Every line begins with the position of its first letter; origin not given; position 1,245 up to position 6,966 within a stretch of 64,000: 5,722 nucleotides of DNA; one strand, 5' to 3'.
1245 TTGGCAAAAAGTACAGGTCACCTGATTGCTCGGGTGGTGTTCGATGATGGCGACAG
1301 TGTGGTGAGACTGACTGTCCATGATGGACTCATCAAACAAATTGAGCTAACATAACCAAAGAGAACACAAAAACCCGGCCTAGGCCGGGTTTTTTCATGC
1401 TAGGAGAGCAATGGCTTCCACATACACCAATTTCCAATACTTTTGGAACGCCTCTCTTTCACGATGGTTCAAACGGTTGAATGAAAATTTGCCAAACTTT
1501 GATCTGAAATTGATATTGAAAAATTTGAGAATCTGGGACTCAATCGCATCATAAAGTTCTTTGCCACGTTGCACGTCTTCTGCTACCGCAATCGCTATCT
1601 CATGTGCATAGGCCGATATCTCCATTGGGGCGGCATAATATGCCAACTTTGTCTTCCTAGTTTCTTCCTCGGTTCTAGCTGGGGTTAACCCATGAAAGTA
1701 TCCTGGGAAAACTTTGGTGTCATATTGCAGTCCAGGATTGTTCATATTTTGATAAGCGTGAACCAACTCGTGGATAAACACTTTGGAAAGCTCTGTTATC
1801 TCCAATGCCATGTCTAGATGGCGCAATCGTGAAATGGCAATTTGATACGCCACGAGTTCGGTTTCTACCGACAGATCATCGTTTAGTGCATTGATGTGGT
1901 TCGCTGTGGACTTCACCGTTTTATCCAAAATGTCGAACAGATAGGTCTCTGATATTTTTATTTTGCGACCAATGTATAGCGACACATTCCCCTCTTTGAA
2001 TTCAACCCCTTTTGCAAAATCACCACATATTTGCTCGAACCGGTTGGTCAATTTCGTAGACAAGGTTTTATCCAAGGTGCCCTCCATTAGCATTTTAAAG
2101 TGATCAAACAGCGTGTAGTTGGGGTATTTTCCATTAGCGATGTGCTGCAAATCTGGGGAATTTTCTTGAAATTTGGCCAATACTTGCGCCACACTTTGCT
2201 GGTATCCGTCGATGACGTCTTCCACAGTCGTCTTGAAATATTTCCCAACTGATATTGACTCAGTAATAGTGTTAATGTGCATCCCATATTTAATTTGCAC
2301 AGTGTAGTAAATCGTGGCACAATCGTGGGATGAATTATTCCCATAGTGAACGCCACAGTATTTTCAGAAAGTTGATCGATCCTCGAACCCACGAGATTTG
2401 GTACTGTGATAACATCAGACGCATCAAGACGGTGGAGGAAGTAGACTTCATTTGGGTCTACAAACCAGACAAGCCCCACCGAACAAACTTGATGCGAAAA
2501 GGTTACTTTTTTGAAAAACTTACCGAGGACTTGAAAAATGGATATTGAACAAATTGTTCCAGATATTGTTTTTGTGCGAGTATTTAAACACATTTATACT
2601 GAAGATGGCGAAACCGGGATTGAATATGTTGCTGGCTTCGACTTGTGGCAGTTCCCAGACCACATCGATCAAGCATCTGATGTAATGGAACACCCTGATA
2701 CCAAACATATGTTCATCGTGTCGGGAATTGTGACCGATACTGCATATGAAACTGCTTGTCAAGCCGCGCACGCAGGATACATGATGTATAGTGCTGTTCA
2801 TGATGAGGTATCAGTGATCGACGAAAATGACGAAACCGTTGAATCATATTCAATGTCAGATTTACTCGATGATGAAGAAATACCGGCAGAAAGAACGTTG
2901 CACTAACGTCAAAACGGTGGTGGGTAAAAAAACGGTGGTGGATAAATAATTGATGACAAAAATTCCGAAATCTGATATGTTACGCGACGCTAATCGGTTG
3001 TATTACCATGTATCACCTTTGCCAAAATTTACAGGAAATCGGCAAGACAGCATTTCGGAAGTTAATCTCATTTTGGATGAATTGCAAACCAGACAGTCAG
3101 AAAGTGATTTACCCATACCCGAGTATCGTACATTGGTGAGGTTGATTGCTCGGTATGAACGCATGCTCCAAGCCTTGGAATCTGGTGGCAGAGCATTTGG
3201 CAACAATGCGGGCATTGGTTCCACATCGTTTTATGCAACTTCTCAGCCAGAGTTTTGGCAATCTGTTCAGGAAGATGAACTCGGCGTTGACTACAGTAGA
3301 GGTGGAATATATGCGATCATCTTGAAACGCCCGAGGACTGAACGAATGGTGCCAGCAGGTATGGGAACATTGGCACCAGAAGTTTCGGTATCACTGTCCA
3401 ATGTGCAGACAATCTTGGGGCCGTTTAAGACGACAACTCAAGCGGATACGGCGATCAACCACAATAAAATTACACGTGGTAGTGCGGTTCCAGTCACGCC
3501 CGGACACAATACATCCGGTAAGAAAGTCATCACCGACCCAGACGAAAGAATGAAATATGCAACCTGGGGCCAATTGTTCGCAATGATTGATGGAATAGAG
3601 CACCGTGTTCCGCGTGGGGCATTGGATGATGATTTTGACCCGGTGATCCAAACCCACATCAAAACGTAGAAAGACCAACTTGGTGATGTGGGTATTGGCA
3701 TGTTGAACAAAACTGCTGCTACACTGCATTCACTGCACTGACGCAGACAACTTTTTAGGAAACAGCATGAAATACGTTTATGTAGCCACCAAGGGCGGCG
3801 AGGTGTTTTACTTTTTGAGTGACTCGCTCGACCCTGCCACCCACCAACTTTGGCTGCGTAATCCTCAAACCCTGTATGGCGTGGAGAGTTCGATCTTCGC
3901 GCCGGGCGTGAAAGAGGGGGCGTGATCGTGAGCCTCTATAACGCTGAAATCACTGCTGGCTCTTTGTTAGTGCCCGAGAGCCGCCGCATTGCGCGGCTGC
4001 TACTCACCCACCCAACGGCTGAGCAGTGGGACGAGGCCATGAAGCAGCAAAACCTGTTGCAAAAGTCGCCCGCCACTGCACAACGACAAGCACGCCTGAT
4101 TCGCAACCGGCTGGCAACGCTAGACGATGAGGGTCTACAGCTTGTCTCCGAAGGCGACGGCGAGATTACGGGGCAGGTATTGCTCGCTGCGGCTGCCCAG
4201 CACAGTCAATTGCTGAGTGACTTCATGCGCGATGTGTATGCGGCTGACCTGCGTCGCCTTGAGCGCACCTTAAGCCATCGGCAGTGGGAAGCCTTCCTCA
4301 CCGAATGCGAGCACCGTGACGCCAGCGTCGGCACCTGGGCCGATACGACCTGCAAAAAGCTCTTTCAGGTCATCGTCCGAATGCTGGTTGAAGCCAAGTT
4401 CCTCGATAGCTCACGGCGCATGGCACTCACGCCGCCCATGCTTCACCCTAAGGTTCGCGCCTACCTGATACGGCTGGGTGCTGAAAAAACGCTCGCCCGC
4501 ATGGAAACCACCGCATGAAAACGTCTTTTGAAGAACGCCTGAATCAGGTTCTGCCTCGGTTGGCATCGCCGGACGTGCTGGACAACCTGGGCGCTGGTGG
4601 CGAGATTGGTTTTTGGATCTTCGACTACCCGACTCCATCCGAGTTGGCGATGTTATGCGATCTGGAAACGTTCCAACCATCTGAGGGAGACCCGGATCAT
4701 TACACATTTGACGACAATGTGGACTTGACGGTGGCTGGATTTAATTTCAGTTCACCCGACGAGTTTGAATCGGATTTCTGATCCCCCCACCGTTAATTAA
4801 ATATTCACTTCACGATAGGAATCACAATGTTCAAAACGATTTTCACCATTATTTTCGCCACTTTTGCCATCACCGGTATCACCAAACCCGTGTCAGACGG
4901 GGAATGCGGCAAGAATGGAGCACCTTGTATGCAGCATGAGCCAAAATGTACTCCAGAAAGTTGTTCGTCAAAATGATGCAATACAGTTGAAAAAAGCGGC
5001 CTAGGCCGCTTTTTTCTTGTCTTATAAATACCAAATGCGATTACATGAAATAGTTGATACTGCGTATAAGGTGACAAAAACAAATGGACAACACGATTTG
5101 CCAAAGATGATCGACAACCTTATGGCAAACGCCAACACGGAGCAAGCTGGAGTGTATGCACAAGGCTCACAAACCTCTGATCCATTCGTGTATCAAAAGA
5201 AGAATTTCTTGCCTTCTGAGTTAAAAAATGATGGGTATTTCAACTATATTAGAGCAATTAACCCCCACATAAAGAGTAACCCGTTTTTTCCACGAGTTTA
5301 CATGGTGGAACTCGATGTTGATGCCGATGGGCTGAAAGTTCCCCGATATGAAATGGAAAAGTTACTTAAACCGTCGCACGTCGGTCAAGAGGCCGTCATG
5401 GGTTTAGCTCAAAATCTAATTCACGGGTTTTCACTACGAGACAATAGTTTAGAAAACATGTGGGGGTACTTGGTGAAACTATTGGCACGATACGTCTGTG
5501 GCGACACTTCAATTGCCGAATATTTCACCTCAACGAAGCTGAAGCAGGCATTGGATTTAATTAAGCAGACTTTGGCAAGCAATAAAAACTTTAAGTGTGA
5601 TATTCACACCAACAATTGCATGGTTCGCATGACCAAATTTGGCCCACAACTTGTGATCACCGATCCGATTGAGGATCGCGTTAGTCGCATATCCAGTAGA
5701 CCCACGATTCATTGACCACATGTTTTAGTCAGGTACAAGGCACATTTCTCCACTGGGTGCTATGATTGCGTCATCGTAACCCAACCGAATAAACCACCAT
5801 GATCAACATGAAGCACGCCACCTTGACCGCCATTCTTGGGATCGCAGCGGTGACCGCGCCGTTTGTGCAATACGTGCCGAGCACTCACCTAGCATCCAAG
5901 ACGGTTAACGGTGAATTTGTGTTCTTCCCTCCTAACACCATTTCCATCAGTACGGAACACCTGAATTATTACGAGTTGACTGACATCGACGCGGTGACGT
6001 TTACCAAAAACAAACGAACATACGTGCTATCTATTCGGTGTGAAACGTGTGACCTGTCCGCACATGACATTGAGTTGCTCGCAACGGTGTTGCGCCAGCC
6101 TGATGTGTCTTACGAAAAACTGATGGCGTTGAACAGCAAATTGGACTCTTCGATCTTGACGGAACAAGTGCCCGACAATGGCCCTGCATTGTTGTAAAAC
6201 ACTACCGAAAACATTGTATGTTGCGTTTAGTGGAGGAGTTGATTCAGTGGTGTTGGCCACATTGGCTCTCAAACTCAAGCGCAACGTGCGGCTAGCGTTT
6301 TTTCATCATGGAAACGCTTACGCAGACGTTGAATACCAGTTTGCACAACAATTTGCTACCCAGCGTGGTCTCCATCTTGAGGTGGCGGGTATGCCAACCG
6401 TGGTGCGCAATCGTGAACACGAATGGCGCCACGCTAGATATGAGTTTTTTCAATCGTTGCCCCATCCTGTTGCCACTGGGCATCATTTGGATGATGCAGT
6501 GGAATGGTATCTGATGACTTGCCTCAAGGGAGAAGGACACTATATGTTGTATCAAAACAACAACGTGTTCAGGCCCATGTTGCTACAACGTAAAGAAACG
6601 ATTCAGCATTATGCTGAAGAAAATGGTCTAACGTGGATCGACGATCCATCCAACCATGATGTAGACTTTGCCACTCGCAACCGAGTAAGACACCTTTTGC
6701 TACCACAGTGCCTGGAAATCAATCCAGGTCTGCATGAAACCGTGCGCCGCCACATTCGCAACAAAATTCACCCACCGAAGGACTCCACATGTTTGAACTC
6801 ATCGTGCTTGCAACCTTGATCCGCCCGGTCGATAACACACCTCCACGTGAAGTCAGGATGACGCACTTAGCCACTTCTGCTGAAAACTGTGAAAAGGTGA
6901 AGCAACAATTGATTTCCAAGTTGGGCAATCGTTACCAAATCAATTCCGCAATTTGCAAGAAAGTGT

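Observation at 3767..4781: Phage-captured BREX fragment: intact brxA with both neighbours truncated and fused in frame to phage sequence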

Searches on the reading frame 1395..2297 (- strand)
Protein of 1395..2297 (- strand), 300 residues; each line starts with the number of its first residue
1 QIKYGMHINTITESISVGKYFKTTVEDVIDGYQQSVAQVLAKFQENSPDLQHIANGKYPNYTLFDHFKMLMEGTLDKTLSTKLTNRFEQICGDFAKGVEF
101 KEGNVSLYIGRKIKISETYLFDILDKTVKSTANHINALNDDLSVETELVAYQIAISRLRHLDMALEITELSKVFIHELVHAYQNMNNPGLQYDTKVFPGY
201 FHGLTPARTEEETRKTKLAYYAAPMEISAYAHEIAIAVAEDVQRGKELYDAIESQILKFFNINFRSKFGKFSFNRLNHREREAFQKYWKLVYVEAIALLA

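Call 27: search_protein_families(library=phrogs, proteins=[window:1395-2297:-], max_evalue=0.01)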
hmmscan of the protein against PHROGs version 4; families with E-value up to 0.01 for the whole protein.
window:1395-2297:- (300 aa): 1 family
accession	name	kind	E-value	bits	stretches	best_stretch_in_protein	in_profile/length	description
phrog_16532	-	unknown function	0.004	18.4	1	164-233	73-127/138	-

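Call 91: search_protein_families(library=pfam, proteins=[window:1395-2297:-], max_evalue=0.01)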
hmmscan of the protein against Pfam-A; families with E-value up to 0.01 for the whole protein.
window:1395-2297:- (300 aa): 0 families

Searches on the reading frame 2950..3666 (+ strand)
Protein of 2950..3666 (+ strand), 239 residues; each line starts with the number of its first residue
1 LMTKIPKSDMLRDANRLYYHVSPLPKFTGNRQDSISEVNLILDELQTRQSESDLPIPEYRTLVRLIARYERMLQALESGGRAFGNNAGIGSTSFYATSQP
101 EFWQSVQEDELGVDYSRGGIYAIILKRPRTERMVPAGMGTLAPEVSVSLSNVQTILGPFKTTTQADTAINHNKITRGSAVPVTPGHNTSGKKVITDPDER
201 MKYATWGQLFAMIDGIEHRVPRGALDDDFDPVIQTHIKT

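Call 4: search_protein_families(library=pfam, proteins=[window:2950-3666:+], max_evalue=1)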
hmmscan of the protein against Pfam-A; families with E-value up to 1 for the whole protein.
window:2950-3666:+ (239 aa): 0 families

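Call 13: find_related_loci(query=window:2950-3666:+, collection=viral_contigs, flank=6000)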
Query window:2950-3666:+ (239 aa) in viral_contigs; peptide patterns used: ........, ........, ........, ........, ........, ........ (x = any residue, [..] = any of these).
8 stretches matched a pattern, but none encodes a relative of the query by tblastn (E <= 1e-3).

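Call 27: search_protein_families(library=phrogs, proteins=[window:2950-3666:+], max_evalue=0.01)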
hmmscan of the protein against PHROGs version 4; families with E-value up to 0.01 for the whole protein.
window:2950-3666:+ (239 aa): 0 families

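Call 47: find_related_loci(query=window:2950-3666:+, collection=metagenome_contigs, flank=10000)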
Query window:2950-3666:+ (239 aa) in metagenome_contigs; peptide patterns used: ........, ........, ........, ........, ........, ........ (x = any residue, [..] = any of these).
120 stretches matched a pattern, but none encodes a relative of the query by tblastn (E <= 1e-3).

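Call 81: find_homologous_proteins(query=window:2950-3666:+, max_evalue=0.00001)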
Query window:2950-3666:+ (239 aa): 3 proteins with E <= 0.00001 among 251 candidates.
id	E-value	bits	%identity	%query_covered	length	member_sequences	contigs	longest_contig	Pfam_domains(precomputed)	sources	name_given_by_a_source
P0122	3.7e-145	499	93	100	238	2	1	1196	-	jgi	jgi:hypothetical protein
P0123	1.4e-45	173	50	67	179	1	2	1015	-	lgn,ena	-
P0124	2.2e-29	121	40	64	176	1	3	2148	-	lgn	-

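Call 82: find_encoding_contigs(protein=P0122, flank=10000)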
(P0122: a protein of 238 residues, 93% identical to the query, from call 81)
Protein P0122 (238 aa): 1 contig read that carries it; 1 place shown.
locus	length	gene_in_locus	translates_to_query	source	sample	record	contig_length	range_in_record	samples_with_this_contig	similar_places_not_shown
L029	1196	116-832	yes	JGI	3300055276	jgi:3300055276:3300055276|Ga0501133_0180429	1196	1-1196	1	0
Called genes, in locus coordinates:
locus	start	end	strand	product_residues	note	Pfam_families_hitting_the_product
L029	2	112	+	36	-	?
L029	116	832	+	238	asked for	-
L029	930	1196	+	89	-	?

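Call 83: find_encoding_contigs(protein=P0124, flank=10000)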
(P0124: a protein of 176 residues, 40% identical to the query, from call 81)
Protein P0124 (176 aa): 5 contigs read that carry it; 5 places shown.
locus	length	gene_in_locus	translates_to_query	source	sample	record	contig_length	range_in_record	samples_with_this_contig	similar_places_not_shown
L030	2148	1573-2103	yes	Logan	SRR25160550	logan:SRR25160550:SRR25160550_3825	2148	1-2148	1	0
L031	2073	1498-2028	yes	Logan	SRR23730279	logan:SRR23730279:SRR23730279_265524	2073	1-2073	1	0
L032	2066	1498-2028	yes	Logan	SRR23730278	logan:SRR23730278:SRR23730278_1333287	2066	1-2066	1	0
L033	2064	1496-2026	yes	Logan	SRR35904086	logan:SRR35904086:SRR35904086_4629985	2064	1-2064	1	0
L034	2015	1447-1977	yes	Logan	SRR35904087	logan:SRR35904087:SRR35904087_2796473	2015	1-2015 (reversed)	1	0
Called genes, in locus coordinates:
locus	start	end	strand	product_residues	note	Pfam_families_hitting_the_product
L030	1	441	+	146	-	?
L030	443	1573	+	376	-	-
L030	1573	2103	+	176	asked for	-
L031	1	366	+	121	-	?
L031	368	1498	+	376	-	-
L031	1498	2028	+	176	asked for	-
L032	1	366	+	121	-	?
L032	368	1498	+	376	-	-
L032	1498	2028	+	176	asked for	-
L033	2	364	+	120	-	?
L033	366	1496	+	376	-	-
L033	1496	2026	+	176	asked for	-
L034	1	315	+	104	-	?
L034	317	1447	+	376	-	-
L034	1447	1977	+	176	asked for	-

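Call 84: find_encoding_contigs(protein=P0123, flank=10000)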
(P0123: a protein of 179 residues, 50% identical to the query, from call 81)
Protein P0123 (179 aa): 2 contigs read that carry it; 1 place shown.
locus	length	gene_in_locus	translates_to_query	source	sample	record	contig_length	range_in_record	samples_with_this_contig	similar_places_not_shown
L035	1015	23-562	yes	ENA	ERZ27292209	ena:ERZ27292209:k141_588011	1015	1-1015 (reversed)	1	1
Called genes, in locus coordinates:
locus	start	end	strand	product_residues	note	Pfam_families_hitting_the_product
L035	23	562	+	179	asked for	-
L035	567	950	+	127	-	-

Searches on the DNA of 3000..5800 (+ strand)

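Call 7: search_dna_similar(query=window:3000-5800:+, collection=phages, mode=near, max_rows=30)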
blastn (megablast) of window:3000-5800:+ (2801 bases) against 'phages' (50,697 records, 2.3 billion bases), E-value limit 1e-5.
No match.

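Call 8: search_dna_similar(query=window:3767-4781:+, collection=plasmids, mode=distant, max_rows=20)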
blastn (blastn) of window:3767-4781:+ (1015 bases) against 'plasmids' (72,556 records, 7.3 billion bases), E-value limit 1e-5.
Records with a match: 2; places in all: 2; records where one place covers at least 80% of the query: 0.
Best place of each record, by identity: 60-80% 2.
By first word of the organism name: Paraburkholderia 1; Polaromonas 1.
By predicted mobility (MOB-suite, as given by PLSDB): mobilizable 1; conjugative 1.
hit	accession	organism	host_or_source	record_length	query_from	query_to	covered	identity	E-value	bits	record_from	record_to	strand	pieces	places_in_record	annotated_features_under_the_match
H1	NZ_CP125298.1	Paraburkholderia sabiae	Mimosa caesalpiniifolia,cell ...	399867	163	864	69%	68.4%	1e-62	249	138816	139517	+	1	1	DUF1819 family protein | DUF1788 domain-containing protein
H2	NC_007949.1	Polaromonas sp. JS666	-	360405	760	865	10%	73.6%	8e-8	66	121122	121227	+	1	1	DUF1788 domain-containing protein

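Call 9: search_dna_similar(query=window:3767-4781:+, collection=ecoli_genomes, mode=distant, max_rows=15)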
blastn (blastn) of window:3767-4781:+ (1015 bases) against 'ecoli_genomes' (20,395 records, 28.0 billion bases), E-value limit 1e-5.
No match.

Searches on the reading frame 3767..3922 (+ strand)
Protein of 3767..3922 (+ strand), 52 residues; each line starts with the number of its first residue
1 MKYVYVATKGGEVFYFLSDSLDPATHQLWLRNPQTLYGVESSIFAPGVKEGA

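Call 4: search_protein_families(library=pfam, proteins=[window:3767-3922:+], max_evalue=1)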
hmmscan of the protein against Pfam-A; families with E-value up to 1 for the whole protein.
window:3767-3922:+ (52 aa): 0 families

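Call 5: search_protein_families(library=padloc, proteins=[window:3767-3922:+], max_evalue=1)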
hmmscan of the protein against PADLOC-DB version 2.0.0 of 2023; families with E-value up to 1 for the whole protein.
window:3767-3922:+ (52 aa): 0 families

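Call 6: search_protein_families(library=ncbifam, proteins=[window:3767-3922:+], max_evalue=1)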
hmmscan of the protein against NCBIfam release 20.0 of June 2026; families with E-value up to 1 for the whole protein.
window:3767-3922:+ (52 aa): 0 families

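Call 27: search_protein_families(library=phrogs, proteins=[window:3767-3922:+], max_evalue=0.01)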
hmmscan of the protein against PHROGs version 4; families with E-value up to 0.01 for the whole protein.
window:3767-3922:+ (52 aa): 0 families

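Call 50: find_encoding_contigs(protein=window:3767-3922:+, flank=10000, max_places=10)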
Protein window:3767-3922:+ (52 aa): no gene with exactly this product is on record in the collection.

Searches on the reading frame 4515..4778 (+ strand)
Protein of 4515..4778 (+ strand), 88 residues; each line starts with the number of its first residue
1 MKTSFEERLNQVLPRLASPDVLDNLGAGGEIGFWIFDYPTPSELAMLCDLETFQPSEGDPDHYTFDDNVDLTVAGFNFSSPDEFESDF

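Call 4: search_protein_families(library=pfam, proteins=[window:4515-4778:+], max_evalue=1)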
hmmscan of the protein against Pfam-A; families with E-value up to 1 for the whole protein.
window:4515-4778:+ (88 aa): 0 families

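Call 5: search_protein_families(library=padloc, proteins=[window:4515-4778:+], max_evalue=1)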
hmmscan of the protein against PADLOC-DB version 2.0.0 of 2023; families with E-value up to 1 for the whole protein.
window:4515-4778:+ (88 aa): 1 family
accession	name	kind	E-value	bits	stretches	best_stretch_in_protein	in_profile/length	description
PDLC02463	BrxB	-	4.5e-11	41.2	1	1-53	1-53/193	BrxB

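Call 6: search_protein_families(library=ncbifam, proteins=[window:4515-4778:+], max_evalue=1)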
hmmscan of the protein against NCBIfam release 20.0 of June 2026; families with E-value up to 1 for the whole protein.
window:4515-4778:+ (88 aa): 0 families

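Call 27: search_protein_families(library=phrogs, proteins=[window:4515-4778:+], max_evalue=0.01)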
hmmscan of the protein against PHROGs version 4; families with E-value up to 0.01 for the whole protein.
window:4515-4778:+ (88 aa): 0 families

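Call 49: find_encoding_contigs(protein=window:4515-4778:+, flank=10000, max_places=10)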
Protein window:4515-4778:+ (88 aa): 3 contigs read that carry it; 3 places shown.
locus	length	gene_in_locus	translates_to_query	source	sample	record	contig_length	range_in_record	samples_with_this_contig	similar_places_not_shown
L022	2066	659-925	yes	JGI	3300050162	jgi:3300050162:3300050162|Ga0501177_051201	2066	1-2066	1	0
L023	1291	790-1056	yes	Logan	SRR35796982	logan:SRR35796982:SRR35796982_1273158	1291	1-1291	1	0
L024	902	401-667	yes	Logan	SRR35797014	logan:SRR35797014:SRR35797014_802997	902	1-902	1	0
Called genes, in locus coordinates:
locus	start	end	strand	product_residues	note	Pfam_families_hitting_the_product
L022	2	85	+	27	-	?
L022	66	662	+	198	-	PF08849:BrxA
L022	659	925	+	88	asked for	-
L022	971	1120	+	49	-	-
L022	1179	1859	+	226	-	-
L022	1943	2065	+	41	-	?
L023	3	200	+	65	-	?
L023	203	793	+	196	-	PF08849:BrxA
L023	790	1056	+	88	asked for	-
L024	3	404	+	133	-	?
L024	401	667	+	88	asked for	-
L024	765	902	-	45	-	?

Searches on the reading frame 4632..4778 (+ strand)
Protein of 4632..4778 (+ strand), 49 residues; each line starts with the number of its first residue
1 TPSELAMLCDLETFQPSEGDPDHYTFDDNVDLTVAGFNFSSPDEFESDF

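Call 52: find_homologous_proteins(query=window:4632-4778:+, max_evalue=0.01)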
Query window:4632-4778:+ (49 aa): 1 proteins with E <= 0.01 among 1 candidates.
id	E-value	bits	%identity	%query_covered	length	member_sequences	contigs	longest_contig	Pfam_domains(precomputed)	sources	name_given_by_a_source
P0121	1.7e-21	92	92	98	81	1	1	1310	-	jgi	-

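Call 53: find_encoding_contigs(protein=P0121, flank=10000)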
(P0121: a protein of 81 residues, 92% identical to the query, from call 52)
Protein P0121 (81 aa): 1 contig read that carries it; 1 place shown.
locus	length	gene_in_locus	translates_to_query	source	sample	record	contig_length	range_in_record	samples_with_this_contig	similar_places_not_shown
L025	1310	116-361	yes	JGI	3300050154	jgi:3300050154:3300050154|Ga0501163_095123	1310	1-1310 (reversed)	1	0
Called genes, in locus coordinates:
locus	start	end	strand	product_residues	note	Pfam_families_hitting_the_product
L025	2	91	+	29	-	?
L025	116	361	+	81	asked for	-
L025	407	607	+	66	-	-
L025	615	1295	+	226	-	-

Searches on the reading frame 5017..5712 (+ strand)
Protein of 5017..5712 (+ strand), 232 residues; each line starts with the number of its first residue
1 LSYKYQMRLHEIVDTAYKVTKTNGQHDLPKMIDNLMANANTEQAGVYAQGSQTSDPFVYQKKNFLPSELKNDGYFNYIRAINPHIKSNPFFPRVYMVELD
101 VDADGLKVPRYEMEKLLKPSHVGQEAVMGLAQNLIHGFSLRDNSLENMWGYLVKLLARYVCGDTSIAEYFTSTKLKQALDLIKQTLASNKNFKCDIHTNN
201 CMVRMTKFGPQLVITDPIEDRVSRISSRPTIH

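Call 4: search_protein_families(library=pfam, proteins=[window:5017-5712:+], max_evalue=1)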
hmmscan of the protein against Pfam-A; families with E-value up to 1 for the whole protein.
window:5017-5712:+ (232 aa): 0 families

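Call 14: find_related_loci(query=window:5017-5712:+, collection=viral_contigs, flank=6000)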
Query window:5017-5712:+ (232 aa) in viral_contigs; peptide patterns used: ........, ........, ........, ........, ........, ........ (x = any residue, [..] = any of these).
6 stretches matched a pattern, but none encodes a relative of the query by tblastn (E <= 1e-3).

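Call 27: search_protein_families(library=phrogs, proteins=[window:5017-5712:+], max_evalue=0.01)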
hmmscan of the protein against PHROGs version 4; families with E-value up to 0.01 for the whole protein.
window:5017-5712:+ (232 aa): 2 families
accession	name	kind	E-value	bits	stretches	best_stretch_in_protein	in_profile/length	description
phrog_3809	-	unknown function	0.00071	20.2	1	172-222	160-207/254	-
phrog_15752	-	other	0.0029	17.9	1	158-219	182-238/260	protein kinase; inhibitor of host transcription; positively regulates RNaseIII; negatively on RNaseE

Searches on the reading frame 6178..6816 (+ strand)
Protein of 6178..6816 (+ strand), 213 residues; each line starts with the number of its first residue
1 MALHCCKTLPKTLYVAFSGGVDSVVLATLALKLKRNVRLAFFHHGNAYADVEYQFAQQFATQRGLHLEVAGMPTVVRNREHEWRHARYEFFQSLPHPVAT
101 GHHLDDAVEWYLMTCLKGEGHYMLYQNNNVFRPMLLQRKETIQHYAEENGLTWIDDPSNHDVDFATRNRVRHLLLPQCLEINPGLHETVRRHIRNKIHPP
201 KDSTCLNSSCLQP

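Call 27: search_protein_families(library=phrogs, proteins=[window:6178-6816:+], max_evalue=0.01)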
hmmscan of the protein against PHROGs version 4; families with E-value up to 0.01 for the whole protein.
window:6178-6816:+ (213 aa): 3 families
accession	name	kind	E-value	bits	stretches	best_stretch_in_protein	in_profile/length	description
phrog_424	-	moron, auxiliary metabolic gene and host takeover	1.4e-06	28.6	1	8-65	158-219/460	phosphoadenosine phosphosulfate reductase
phrog_1550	-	moron, auxiliary metabolic gene and host takeover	6.9e-06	26.1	1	13-74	148-209/418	QueC-like queuosine biosynthesis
phrog_2302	-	moron, auxiliary metabolic gene and host takeover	0.00015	21.9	1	12-73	29-95/381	phosphoadenosine phosphosulfate reductase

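Call 91: search_protein_families(library=pfam, proteins=[window:6178-6816:+], max_evalue=0.01)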
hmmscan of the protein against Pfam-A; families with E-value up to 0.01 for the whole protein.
window:6178-6816:+ (213 aa): 3 families
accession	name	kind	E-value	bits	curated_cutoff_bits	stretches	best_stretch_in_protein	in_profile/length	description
PF01171.26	ATP_bind_3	-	6.4e-31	107.9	27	1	13-172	2-181/182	PP-loop family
PF01507.26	PAPS_reduct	-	1e-05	26.1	22.5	1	13-84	2-72/175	Phosphoadenosine phosphosulfate reductase domain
PF06508.19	QueC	-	0.00025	21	22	1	15-72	4-60/210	Queuosine biosynthesis protein QueC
